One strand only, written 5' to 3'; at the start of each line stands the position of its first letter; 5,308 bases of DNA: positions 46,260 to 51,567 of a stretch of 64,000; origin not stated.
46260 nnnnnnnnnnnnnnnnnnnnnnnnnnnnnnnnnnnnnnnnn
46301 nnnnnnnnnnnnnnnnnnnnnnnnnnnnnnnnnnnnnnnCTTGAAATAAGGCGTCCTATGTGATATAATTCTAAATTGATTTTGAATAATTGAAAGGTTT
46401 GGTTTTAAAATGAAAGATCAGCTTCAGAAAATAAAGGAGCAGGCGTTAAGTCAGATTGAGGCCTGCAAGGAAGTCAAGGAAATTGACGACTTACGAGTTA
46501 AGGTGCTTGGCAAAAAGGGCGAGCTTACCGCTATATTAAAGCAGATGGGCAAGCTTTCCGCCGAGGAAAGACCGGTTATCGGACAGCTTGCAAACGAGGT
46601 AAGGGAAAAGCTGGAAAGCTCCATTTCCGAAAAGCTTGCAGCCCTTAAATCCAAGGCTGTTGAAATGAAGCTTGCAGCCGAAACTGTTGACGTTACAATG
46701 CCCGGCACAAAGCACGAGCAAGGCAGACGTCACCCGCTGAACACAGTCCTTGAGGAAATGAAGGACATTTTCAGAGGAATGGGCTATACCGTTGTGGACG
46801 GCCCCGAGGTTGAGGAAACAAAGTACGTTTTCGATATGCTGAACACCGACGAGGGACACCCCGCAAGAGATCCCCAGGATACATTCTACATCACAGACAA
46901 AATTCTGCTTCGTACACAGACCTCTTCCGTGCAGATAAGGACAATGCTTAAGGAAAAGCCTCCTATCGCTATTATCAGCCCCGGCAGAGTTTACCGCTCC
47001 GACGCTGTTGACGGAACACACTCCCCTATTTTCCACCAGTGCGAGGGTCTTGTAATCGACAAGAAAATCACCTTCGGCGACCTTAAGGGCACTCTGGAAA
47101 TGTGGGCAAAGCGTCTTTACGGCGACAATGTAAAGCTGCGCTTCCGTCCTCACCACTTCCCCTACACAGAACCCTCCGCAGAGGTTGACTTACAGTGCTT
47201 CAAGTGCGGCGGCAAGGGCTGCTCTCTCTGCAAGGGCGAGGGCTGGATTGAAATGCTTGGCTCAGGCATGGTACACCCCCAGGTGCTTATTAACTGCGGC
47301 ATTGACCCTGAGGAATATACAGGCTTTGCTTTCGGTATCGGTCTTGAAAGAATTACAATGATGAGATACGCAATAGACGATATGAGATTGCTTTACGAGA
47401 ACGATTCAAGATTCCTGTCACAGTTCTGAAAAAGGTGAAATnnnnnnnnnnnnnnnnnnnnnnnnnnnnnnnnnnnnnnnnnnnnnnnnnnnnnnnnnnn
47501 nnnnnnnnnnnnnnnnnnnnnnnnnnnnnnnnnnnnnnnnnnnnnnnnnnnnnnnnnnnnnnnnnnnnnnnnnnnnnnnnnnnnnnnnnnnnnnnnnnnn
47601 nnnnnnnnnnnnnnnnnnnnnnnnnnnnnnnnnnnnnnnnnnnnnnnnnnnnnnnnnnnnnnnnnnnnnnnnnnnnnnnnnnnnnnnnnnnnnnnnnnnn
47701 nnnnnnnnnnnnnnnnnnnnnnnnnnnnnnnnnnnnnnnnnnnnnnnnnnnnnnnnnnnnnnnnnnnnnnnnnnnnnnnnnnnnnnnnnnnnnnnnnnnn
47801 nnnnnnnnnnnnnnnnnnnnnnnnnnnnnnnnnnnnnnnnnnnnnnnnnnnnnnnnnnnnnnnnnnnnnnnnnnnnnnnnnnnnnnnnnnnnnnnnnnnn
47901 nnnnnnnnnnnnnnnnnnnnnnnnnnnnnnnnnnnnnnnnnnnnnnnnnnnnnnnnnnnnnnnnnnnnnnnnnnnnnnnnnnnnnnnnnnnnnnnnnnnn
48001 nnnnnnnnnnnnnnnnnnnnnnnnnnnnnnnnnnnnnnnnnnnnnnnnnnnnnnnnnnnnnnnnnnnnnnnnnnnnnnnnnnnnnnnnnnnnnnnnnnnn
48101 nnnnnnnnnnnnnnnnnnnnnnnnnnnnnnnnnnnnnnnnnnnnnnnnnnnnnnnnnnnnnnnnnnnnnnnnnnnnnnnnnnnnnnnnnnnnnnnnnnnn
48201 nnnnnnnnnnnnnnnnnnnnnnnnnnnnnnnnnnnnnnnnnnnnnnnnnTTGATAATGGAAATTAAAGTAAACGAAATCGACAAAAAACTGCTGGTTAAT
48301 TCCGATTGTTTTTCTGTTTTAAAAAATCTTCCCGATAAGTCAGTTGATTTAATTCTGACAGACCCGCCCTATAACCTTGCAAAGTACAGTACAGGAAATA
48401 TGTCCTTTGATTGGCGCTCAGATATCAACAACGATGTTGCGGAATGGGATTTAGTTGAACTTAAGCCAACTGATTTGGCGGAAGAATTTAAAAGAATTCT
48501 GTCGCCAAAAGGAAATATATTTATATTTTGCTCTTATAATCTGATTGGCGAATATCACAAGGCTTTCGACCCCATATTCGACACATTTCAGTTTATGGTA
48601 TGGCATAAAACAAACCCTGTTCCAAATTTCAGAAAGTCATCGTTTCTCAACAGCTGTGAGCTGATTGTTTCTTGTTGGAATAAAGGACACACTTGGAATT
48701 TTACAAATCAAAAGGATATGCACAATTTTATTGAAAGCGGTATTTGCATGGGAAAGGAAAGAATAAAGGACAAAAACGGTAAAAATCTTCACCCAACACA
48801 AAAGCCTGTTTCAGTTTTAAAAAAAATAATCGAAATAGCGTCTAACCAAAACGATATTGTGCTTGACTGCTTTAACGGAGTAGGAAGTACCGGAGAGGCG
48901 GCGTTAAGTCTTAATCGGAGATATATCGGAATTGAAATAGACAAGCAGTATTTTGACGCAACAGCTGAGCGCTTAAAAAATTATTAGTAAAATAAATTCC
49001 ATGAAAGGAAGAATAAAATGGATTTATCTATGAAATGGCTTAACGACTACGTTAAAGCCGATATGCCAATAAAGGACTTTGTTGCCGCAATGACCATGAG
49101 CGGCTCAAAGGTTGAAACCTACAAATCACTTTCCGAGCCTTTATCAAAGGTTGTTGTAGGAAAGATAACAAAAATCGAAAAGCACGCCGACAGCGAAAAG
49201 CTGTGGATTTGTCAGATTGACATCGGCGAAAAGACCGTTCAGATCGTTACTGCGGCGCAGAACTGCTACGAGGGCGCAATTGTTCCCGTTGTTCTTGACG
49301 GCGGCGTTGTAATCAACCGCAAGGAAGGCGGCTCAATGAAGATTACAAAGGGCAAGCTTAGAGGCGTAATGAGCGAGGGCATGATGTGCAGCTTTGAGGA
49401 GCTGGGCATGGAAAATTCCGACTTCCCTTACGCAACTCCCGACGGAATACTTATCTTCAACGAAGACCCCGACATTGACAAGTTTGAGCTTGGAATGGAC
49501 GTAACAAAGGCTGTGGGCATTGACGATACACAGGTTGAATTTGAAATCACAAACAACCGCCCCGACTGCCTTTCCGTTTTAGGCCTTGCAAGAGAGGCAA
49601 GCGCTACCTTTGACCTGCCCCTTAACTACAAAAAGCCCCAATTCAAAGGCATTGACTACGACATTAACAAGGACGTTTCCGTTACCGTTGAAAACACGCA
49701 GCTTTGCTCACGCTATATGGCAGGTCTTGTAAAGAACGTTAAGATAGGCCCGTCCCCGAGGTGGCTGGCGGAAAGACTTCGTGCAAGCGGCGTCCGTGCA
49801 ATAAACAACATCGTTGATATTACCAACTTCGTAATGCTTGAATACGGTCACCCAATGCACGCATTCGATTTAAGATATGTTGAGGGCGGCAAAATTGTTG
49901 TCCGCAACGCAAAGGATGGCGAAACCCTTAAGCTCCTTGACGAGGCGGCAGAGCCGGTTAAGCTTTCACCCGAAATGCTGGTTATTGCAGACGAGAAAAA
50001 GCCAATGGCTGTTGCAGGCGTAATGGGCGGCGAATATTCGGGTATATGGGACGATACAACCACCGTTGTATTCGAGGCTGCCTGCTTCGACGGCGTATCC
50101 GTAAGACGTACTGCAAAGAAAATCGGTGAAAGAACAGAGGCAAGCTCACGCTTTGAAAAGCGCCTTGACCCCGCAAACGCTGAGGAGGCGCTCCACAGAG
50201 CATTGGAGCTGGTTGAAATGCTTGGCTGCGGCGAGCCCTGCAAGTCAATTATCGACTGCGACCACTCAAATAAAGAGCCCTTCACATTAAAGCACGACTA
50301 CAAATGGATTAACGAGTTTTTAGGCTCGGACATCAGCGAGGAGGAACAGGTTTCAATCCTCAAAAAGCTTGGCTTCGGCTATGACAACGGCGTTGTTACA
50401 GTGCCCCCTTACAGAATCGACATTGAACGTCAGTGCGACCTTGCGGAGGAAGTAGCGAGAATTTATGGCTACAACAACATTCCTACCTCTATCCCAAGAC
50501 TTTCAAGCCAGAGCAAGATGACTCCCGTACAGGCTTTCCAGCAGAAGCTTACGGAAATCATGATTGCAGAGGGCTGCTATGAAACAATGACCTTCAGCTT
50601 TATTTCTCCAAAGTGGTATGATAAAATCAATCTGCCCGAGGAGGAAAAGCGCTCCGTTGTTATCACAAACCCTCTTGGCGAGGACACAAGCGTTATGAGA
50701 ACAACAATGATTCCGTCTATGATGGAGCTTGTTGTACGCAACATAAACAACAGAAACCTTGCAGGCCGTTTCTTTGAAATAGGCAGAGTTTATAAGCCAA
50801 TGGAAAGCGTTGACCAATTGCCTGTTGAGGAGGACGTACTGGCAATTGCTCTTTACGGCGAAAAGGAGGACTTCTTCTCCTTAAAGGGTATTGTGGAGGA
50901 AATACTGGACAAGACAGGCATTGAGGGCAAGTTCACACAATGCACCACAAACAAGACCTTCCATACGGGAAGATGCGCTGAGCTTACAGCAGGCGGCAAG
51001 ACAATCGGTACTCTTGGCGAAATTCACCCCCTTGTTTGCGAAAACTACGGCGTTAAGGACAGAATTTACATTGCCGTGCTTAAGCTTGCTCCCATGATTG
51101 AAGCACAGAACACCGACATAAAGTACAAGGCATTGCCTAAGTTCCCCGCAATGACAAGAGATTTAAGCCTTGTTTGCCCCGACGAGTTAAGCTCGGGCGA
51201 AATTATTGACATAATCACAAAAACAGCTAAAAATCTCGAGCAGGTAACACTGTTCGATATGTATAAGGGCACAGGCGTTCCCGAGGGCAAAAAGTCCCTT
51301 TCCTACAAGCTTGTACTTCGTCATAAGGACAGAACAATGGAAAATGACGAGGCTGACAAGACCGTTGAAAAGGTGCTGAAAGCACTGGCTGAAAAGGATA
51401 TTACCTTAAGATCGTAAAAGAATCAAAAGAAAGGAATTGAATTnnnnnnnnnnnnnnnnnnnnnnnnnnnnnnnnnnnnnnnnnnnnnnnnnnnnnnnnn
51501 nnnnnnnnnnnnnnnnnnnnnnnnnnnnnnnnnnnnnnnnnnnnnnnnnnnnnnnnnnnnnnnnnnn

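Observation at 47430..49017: AT-rich two-gene restriction-modification module inserted precisely between pheS and pheT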

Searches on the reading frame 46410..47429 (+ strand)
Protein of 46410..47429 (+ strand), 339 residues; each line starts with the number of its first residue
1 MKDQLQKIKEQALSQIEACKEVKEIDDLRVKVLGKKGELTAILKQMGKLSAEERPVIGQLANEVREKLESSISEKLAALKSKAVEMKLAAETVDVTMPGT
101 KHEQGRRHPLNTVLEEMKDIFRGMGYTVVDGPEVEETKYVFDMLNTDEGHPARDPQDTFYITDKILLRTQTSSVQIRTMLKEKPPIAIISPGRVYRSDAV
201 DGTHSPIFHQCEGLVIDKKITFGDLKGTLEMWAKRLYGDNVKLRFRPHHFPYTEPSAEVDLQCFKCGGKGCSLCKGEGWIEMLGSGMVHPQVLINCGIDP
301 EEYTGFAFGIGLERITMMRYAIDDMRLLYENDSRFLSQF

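Call 3: search_protein_families(library=pfam, proteins=[window:46410-47429:+], max_evalue=0.1)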
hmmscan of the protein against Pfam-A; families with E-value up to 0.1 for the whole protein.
window:46410-47429:+ (339 aa): 2 families
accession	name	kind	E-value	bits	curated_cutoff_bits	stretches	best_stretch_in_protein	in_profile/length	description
PF01409.25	tRNA-synt_2d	-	9.9e-100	333.5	19.8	1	93-339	2-246/246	tRNA synthetases class II core domain (F)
PF02912.23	Phe_tRNA-synt_N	-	1.7e-23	82.8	22.3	1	22-88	3-69/69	Aminoacyl tRNA synthetase class II, N-terminal domain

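Call 10: find_related_loci(query=window:46410-47429:+, collection=genome_contigs, flank=6000)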
Query window:46410-47429:+ (339 aa) in genome_contigs; peptide patterns used: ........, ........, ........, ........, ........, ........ (x = any residue, [..] = any of these).
482 stretches matched a pattern; 439 encode a relative of the query (tblastn E <= 1e-3); the best 80 are kept; 80 distinct loci.
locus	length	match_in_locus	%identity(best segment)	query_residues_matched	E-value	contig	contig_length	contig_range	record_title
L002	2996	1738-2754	99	1-339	0e+0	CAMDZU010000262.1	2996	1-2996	MAG: uncultured Clostridia bacterium isolate SRR11489787_bin.66_metaWRAP_v1.3_MAG genome assembly, contig: ERZ11466701.3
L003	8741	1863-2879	97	1-339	0e+0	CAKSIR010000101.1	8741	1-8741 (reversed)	MAG: uncultured Ruminiclostridium sp. isolate REFINED_METABAT215_TOP10_CONTIGS_1500_ASSEMBLY_K77_MERGED__Hadza_MoBio_had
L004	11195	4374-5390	86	1-339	0e+0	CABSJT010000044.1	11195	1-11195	MAG TPA_asm: uncultured Ruminococcaceae bacterium isolate MGYG-HGUT-02661 genome assembly, contig: GUT_GENOME157308_44,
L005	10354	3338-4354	86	1-339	0e+0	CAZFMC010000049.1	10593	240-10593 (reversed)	MAG TPA_asm: uncultured Ruminiclostridium sp. isolate SRP313737_co1_220 genome assembly, contig: NODE_9488_length_10593_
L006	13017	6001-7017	86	1-339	0e+0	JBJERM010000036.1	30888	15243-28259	MAG: Ruminiclostridium sp. isolate EHIM01_bin.006 NODE_126_length_30888_cov_9.317549, whole genome shotgun sequence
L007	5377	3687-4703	86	1-339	0e+0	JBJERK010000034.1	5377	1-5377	MAG: Ruminiclostridium sp. isolate PUUB39_bin.033 NODE_12378_length_5377_cov_6.510334, whole genome shotgun sequence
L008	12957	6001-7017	84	1-339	0e+0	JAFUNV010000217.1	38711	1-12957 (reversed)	MAG: Ruminiclostridium sp. isolate RGIG4664 Roe_deer_Rectum-5__c546563, whole genome shotgun sequence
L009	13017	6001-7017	84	1-339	0e+0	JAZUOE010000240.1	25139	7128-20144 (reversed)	MAG: Ruminiclostridium sp. isolate T1900044876_TS20190342.MAGScoT_cleanbin_000039 SGB_3188_k141_1399787, whole genome sh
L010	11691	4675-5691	84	1-339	0e+0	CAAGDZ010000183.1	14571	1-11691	MAG TPA_asm: Ruminococcaceae bacterium, isolate HGM13344, WGS project CAAGDZ010000000 data, contig: SRS476152_55_k119_16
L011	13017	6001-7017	84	1-339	0e+0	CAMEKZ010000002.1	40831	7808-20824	MAG: uncultured Clostridia bacterium isolate SRR15057922_bin.28_metaWRAP_v1.3_MAG genome assembly, contig: ERZ10407413.3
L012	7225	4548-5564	84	1-339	0e+0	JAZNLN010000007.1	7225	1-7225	MAG: Ruminiclostridium sp. isolate T1900044670_TS20190136.MAGScoT_cleanbin_000014 SGB_1579_k141_2566262, whole genome sh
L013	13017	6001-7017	83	1-339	0e+0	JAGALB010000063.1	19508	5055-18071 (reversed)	MAG: Ruminiclostridium sp. isolate RGIG8540 Water_deer_Cecum-2__c542704, whole genome shotgun sequence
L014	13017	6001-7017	82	1-339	0e+0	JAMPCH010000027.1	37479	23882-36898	MAG: Roseburia sp. isolate NALB_7821b_33 Scaffold_#27__SCF_027___37479_bp, whole genome shotgun sequence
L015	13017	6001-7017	83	1-339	0e+0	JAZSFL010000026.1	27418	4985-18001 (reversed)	MAG: Ruminiclostridium sp. isolate T1900044581_TS20190047.MAGScoT_cleanbin_000052 SGB_573_k141_1330331, whole genome sho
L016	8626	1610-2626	82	1-339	0e+0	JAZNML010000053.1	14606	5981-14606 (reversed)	MAG: Ruminiclostridium sp. isolate T1900044663_TS20190129.MAGScoT_cleanbin_000007 SGB_1533_k141_259773, whole genome sho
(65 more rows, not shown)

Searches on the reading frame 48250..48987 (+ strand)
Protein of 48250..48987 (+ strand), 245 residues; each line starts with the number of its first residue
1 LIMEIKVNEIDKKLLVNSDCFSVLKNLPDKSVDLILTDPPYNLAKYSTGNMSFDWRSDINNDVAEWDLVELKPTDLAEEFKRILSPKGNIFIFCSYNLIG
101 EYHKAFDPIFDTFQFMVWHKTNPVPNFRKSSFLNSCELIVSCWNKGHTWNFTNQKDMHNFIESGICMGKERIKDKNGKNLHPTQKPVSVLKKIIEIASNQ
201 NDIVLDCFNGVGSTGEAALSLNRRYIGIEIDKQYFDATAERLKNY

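Call 3: search_protein_families(library=pfam, proteins=[window:48250-48987:+], max_evalue=0.1)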
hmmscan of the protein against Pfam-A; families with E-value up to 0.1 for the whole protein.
window:48250-48987:+ (245 aa): 2 families
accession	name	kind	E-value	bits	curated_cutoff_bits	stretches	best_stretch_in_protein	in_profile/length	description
PF01555.25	N6_N4_Mtase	-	3.1e-39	135.6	26.7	1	32-239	1-220/221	DNA methylase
PF03602.21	Cons_hypoth95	-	5e-06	26.7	24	1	163-242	5-84/182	Conserved hypothetical protein 95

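Call 4: search_protein_families(library=ncbifam, proteins=[window:48250-48987:+], max_evalue=0.1)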
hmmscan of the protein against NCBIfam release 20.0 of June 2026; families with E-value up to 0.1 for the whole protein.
window:48250-48987:+ (245 aa): 6 families
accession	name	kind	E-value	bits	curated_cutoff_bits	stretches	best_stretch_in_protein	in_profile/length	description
NF050803.1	DnaMtaseCcrMCaul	equivalog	2.4e-44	151.7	830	1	14-244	5-249/350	adenine-specific DNA-methyltransferase CcrM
NF008572.0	PRK11524.1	equivalog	2.2e-27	95.9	292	2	180-243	194-257/294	adenine-specific DNA-methyltransferase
NF010253.0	PRK13699.1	subfamily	1.5e-25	90.2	244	1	15-243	4-206/226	DNA methyltransferase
TIGR00095.1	TIGR00095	equivalog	0.0018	18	117.5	0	161-222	14-74/194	16S rRNA (guanine(966)-N(2))-methyltransferase RsmD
TIGR01177.1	TIGR01177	hypoth_equivalog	0.05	12.9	316.55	0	26-46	241-263/330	TIGR01177 family methyltransferase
TIGR00755.1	ksgA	equivalog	0.058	12.7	171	0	188-243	16-72/256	16S rRNA (adenine(1518)-N(6)/adenine(1519)-N(6))-dimethyltransferase RsmA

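Call 25: search_solved_structures(query=window:48256-48987:+, max_evalue=0.001)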
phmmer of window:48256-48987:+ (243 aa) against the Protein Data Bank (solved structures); distinct sequences matched with E-value up to 0.001: 13.
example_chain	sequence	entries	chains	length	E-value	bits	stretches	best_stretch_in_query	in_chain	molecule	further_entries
6pbd_A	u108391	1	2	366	9.2e-34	120.2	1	11-239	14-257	Modification methylase CcrMI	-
5hfj_A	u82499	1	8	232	2.3e-30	109.1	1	14-241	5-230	Adenine specific DNA methyltransferase (DpnA)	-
5hek_A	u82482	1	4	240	2.6e-30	109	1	14-241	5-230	Adenine specific DNA methyltransferase (DpnA)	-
1g60_A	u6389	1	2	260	5e-17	65.4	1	166-234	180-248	Adenine-specific Methyltransferase MboIIA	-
9c3u_A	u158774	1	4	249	8.3e-14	54.9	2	14-119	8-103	Methyltransferase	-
8urk_A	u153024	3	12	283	1.3e-13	54.3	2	14-119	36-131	Methyltransferase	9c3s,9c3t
8s9n_A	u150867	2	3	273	1.1e-12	51.2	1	16-240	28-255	DNA cytosine-N4 methyltransferase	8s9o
8s9m_A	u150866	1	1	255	1.3e-12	51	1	16-240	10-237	DNA cytosine-N4 methyltransferase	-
1nw8_A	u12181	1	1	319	1.1e-11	47.9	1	16-99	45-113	MODIFICATION METHYLASE RSRI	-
1eg2_A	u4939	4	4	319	1.3e-11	47.7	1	16-99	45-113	MODIFICATION METHYLASE RSRI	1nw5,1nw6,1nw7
2zie_A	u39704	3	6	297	1e-07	34.9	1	178-240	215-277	Putative modification methylase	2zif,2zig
1boo_A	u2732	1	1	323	4.5e-07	32.8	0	175-240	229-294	PROTEIN (N-4 CYTOSINE-SPECIFIC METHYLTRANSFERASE PVU II)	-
7dsu_A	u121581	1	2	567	0.00024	23.9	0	180-222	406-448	Mbo45V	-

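Call 58: search_protein_families(library=padloc, proteins=[window:48256-48987:+], max_evalue=0.01)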
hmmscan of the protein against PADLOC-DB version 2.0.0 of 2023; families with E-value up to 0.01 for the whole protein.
window:48256-48987:+ (243 aa): 70 families (the best 25 are shown)
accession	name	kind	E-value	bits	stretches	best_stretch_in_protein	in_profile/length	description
PDLC03371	MTase_II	-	1.5e-53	180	1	7-242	7-254/260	Type II methyltransferase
PDLC03216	MTase_II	-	1.6e-50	170.2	1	6-242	7-257/364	Type II methyltransferase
PDLC03738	oMTase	-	3e-45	152.5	1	13-241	23-266/376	orphan methyltransferase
PDLC03265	MTase_II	-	5.7e-38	129.2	2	7-120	22-126/333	Type II methyltransferase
PDLC03299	MTase_II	-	9.1e-33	112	2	174-241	191-258/296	Type II methyltransferase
PDLC03279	MTase_II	-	6.9e-32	108.5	1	15-241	361-585/587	Type II methyltransferase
PDLC03228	MTase_II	-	5.1e-27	93.2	2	174-241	139-206/227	Type II methyltransferase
PDLC03387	MTase_II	-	1.3e-26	91.4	2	114-241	146-276/289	Type II methyltransferase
PDLC03339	MTase_II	-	5e-26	89.4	2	179-242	210-273/399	Type II methyltransferase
PDLC03353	MTase_II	-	4e-24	83.6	1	6-241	5-251/260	Type II methyltransferase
PDLC03308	MTase_II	-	1e-21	75.5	1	16-238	175-392/419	Type II methyltransferase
PDLC03350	MTase_II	-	1.6e-21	75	2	173-241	228-296/312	Type II methyltransferase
PDLC03251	MTase_II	-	1.4e-20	71.7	2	169-241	195-267/282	Type II methyltransferase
PDLC03300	MTase_II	-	1.4e-20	71.6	2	176-241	212-277/302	Type II methyltransferase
PDLC03320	MTase_II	-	1.7e-20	71.4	2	175-241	209-275/289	Type II methyltransferase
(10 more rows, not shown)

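Call 64: search_solved_structures(query=window:48256-48987:+, max_evalue=1e-25, show_alignments=2)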
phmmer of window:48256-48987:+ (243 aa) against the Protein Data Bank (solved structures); distinct sequences matched with E-value up to 1e-25: 3.
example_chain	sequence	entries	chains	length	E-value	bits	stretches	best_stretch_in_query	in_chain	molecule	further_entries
6pbd_A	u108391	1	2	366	9.2e-34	120.2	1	11-239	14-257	Modification methylase CcrMI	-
5hfj_A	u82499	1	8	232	2.3e-30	109.1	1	14-241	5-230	Adenine specific DNA methyltransferase (DpnA)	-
5hek_A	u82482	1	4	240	2.6e-30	109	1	14-241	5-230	Adenine specific DNA methyltransferase (DpnA)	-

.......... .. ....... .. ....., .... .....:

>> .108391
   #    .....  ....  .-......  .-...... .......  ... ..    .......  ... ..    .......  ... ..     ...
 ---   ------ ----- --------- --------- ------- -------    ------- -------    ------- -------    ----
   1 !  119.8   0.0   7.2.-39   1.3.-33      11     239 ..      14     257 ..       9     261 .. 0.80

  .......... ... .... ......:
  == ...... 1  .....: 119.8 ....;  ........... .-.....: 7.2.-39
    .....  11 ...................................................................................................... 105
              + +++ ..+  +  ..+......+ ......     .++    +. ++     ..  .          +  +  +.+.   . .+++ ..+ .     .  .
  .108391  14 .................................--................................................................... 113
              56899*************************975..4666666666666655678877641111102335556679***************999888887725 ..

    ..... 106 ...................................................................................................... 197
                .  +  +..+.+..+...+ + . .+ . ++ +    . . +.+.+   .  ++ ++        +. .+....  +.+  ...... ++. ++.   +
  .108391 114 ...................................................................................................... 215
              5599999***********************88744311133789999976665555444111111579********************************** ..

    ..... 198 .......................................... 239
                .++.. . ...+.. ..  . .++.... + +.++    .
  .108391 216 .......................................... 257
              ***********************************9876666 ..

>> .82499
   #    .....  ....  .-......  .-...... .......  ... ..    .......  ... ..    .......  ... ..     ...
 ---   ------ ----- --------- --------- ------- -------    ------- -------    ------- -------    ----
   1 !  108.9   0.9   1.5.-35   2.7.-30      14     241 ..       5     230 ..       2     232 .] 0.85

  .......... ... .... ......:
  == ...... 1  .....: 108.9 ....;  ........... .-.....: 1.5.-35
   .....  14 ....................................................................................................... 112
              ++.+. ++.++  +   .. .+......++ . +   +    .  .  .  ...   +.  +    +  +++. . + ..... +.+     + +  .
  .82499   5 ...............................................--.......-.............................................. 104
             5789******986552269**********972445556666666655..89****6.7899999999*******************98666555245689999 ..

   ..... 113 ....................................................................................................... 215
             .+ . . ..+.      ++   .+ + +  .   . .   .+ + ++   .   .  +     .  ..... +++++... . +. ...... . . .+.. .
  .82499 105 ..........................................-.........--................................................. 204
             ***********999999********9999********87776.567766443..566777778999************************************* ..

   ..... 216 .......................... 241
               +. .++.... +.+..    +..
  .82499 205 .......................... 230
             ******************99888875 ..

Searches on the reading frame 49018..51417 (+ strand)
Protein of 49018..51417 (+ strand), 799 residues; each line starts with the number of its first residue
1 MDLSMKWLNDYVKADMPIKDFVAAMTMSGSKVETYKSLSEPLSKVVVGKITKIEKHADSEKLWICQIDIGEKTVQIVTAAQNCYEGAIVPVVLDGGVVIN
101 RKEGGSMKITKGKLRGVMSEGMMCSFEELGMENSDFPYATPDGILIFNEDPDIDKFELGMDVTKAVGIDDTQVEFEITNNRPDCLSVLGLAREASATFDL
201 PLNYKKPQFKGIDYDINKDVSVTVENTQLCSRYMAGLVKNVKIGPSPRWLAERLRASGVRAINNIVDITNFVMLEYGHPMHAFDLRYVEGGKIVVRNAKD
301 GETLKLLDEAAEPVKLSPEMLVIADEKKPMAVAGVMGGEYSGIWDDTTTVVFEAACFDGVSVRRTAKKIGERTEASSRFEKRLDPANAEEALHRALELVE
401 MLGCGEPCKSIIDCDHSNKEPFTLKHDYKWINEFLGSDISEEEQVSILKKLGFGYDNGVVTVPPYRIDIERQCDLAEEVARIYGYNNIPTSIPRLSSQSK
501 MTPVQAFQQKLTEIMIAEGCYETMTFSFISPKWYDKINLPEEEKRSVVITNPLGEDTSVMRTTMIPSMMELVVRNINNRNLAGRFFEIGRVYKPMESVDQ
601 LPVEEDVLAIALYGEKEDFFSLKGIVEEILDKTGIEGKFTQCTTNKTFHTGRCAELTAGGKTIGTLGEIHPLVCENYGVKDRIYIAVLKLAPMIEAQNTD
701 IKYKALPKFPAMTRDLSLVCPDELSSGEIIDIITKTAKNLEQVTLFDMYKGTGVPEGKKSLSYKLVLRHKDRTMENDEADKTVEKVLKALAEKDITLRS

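Call 3: search_protein_families(library=pfam, proteins=[window:49018-51417:+], max_evalue=0.1)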
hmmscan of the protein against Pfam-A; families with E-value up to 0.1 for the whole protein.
window:49018-51417:+ (799 aa): 5 families
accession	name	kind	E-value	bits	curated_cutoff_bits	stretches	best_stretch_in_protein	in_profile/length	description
PF03483.22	B3_4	-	3.4e-64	216.1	29.3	1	230-402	2-172/174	B3/4 domain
PF17759.6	tRNA_synthFbeta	-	1.1e-60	205.2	22.4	1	488-690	1-214/214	Phenylalanyl tRNA synthetase beta chain CLM domain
PF03147.19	FDX-ACB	-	2.6e-25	89.1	31.1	1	707-798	1-94/94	Ferredoxin-fold anticodon binding domain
PF03484.21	B5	-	2.5e-21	76.1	28.6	1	427-485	4-67/67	tRNA synthetase B5 domain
PF01588.26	tRNA_bind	-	6.8e-18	65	27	1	45-133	1-81/96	Putative tRNA binding domain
